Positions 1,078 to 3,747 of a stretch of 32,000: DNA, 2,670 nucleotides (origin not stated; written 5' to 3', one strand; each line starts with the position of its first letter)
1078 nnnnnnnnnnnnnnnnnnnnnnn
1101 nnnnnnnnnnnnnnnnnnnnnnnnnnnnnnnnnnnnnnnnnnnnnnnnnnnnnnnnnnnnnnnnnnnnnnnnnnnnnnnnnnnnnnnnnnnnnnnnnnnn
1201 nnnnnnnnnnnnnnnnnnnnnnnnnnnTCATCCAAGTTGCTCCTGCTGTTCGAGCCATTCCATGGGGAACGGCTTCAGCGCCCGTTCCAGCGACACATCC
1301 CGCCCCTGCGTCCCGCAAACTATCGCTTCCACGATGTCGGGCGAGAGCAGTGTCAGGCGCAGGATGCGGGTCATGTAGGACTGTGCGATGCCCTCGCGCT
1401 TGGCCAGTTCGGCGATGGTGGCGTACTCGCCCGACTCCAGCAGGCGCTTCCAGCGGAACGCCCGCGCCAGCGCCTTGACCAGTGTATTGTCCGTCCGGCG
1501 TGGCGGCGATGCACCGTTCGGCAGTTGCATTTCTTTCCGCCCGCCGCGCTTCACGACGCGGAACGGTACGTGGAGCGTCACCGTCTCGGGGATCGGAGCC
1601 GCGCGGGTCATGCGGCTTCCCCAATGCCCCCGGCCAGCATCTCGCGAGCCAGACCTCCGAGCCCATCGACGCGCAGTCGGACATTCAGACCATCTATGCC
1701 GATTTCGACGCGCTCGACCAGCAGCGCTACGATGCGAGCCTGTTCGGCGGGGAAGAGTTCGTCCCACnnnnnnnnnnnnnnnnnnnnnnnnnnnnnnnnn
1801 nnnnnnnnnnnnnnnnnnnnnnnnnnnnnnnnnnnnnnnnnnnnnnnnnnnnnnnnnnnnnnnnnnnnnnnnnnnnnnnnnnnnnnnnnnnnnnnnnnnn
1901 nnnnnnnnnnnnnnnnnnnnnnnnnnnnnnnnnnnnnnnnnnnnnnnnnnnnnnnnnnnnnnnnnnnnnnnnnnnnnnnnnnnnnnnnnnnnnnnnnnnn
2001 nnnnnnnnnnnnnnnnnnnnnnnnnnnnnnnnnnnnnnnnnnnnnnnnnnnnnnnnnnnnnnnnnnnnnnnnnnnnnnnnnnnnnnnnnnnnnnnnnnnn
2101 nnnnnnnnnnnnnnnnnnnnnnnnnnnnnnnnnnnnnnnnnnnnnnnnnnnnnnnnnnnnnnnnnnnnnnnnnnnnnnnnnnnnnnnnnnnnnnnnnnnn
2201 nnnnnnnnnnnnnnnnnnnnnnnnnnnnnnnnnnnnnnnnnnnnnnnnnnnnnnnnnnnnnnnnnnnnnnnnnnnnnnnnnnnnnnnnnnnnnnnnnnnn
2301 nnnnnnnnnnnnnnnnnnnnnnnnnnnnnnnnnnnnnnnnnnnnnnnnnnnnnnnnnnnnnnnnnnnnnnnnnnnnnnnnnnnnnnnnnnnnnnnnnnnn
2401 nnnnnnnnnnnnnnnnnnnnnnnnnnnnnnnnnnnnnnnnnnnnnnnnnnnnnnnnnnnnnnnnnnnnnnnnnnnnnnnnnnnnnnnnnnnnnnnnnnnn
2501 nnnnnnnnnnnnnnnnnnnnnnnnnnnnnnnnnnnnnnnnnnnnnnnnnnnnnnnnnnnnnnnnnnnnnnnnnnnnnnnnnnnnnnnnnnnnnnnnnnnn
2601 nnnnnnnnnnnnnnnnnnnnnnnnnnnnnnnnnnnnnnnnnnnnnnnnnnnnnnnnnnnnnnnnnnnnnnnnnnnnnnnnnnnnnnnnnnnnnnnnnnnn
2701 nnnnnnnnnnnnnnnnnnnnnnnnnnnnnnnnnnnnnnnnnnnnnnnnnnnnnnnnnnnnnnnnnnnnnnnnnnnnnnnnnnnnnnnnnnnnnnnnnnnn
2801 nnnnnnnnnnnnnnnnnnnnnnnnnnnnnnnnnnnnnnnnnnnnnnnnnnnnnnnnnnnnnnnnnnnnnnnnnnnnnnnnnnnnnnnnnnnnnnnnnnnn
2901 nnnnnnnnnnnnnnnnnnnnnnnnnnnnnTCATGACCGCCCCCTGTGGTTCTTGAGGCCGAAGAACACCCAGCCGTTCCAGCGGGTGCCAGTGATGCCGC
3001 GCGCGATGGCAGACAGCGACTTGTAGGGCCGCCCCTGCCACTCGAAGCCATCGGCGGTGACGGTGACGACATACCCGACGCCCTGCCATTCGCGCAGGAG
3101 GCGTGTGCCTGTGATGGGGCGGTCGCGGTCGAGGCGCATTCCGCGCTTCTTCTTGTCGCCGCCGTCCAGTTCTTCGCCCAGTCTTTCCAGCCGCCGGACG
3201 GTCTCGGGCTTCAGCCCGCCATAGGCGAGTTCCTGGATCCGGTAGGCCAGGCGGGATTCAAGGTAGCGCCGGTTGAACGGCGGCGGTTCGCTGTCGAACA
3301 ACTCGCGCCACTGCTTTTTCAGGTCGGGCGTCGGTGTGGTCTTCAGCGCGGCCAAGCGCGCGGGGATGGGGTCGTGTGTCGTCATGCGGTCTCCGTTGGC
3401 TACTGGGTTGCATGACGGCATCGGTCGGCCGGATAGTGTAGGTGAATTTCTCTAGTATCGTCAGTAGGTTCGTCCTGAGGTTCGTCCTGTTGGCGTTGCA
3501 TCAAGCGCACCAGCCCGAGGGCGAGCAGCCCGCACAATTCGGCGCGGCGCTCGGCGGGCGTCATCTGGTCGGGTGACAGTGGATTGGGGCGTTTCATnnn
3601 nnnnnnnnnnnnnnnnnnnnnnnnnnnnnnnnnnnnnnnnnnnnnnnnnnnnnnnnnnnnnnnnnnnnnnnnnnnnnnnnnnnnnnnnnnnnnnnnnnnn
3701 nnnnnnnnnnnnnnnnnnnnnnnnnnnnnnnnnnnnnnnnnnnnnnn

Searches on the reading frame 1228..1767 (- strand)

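Call 34: search_protein_families(library=pfam, proteins=[window:1228-1767:-], max_evalue=0.001)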
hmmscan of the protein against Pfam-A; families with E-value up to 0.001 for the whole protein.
window:1228-1767:- (179 aa): 0 families

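Call 36: search_protein_families(library=phrogs, proteins=[window:1228-1767:-], max_evalue=0.001)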
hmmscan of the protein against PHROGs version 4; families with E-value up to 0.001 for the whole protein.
window:1228-1767:- (179 aa): 1 family
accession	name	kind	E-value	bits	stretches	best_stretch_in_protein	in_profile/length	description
phrog_14161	-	other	3.5e-38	132.2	1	61-179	15-139/143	recombinase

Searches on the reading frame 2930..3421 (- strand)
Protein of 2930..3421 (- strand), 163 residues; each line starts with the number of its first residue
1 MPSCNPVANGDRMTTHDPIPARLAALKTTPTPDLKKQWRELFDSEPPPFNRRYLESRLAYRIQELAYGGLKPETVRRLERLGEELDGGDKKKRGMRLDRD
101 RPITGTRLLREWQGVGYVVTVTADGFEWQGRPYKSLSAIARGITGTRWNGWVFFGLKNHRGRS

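Call 3: search_protein_families(library=pfam, proteins=[window:2930-3421:-], max_evalue=0.1)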
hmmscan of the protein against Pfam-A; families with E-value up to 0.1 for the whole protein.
window:2930-3421:- (163 aa): 1 family
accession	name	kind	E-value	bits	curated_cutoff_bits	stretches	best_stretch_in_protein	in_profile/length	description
PF11149.13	DUF2924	-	9.3e-52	175.3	31.2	1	21-157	2-135/135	Protein of unknown function (DUF2924)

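Call 5: search_protein_families(library=phrogs, proteins=[window:2930-3421:-], max_evalue=0.1)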
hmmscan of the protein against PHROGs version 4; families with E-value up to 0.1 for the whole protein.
window:2930-3421:- (163 aa): 2 families
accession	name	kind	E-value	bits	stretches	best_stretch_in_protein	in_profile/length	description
phrog_11806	-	unknown function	2e-53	181.4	1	15-161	5-149/154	-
phrog_35436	-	lysis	0.01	16.2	1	108-142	43-77/266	amidase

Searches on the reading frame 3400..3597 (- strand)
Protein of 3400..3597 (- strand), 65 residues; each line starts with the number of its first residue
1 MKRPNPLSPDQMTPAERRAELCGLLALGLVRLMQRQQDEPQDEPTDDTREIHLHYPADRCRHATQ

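Call 3: search_protein_families(library=pfam, proteins=[window:3400-3597:-], max_evalue=0.1)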
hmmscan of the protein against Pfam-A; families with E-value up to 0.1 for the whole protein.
window:3400-3597:- (65 aa): 0 families

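Call 5: search_protein_families(library=phrogs, proteins=[window:3400-3597:-], max_evalue=0.1)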
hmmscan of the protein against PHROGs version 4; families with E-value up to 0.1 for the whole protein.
window:3400-3597:- (65 aa): 0 families

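Call 114: search_solved_structures(query=window:3400-3597:-, max_evalue=1)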
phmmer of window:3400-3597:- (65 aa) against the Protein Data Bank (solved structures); distinct sequences matched with E-value up to 1: 2.
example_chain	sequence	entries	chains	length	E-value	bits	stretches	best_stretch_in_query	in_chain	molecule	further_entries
5xah_A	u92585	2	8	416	0.58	14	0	12-50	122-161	Importin-4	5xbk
7unk_A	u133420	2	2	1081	0.88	13.4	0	12-50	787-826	Importin-4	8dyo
